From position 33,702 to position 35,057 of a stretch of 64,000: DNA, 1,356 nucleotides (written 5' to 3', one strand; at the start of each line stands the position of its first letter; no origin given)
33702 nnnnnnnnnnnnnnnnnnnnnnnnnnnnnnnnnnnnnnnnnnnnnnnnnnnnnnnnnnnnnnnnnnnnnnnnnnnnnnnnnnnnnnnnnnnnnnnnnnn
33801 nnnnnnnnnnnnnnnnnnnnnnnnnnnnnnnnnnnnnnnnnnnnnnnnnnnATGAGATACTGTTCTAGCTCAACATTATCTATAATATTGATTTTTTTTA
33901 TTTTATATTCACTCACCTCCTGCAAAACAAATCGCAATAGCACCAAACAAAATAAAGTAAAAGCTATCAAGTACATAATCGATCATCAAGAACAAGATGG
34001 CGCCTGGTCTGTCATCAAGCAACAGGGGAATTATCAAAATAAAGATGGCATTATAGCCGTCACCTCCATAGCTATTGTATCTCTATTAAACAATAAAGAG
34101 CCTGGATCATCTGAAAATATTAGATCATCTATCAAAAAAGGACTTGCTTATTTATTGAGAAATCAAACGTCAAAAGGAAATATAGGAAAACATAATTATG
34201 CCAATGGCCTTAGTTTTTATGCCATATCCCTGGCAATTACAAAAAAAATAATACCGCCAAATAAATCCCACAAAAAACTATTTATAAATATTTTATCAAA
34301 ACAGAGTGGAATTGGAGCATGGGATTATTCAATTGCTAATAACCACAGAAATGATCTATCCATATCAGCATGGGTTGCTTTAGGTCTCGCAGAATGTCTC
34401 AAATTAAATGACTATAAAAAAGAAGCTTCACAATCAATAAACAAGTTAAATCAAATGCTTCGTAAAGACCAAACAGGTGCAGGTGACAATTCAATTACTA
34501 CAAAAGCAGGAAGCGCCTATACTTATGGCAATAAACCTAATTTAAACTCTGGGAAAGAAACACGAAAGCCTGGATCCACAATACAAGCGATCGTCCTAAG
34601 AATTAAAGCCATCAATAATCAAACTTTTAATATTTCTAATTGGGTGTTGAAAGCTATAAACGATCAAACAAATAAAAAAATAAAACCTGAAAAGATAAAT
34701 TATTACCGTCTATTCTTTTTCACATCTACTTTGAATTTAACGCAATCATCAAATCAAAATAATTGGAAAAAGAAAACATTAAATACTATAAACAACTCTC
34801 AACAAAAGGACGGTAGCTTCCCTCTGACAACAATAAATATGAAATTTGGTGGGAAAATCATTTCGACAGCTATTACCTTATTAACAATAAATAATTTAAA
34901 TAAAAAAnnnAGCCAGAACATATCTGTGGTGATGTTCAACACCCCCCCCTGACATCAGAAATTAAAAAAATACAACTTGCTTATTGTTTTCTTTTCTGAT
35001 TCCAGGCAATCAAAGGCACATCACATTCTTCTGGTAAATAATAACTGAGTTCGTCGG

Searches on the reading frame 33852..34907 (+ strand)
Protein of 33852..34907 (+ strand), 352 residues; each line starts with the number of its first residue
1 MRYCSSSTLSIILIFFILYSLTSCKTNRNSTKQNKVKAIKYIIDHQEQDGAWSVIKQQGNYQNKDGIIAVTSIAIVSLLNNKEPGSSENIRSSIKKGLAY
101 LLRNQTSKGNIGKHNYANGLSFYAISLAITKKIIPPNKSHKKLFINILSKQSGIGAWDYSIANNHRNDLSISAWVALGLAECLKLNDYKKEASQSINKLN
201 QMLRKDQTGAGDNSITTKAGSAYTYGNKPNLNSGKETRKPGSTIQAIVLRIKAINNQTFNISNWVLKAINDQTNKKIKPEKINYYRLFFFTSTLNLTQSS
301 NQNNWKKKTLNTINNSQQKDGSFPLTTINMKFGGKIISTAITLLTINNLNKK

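Call 3: search_protein_families(library=pfam, proteins=[window:33852-34907:+], max_evalue=0.01)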
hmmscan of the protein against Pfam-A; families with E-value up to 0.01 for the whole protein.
window:33852-34907:+ (352 aa): 4 families
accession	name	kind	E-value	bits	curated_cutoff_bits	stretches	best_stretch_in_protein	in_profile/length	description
PF07678.20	TED_complement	-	1.5e-09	37.8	22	1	15-132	96-214/312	A-macroglobulin TED domain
PF13243.12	SQHop_cyclase_C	-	7.9e-08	32.1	26.1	1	18-117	194-290/319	Squalene-hopene cyclase C-terminal domain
PF00432.27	Prenyltrans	-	1.8e-06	28.1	26.5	1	3-113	21-120/304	Prenyltransferase alpha-alpha toroid domain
PF13249.12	SQHop_cyclase_N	-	0.00013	21.7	26.2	0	29-58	41-70/291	Squalene-hopene cyclase N-terminal domain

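Call 63: search_protein_families(library=ncbifam, proteins=[window:33852-34907:+], max_evalue=0.00001)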
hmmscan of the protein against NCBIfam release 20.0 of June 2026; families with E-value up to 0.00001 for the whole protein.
window:33852-34907:+ (352 aa): 2 families
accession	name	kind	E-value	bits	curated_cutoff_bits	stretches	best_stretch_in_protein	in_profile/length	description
TIGR01787.1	squalene_cyclas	subfamily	1.9e-08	33.4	322.7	1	28-117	503-593/622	squalene/oxidosqualene cyclases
TIGR01507.1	hopene_cyclase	equivalog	9.3e-06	24.3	431.1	0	29-117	517-606/640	squalene--hopene cyclase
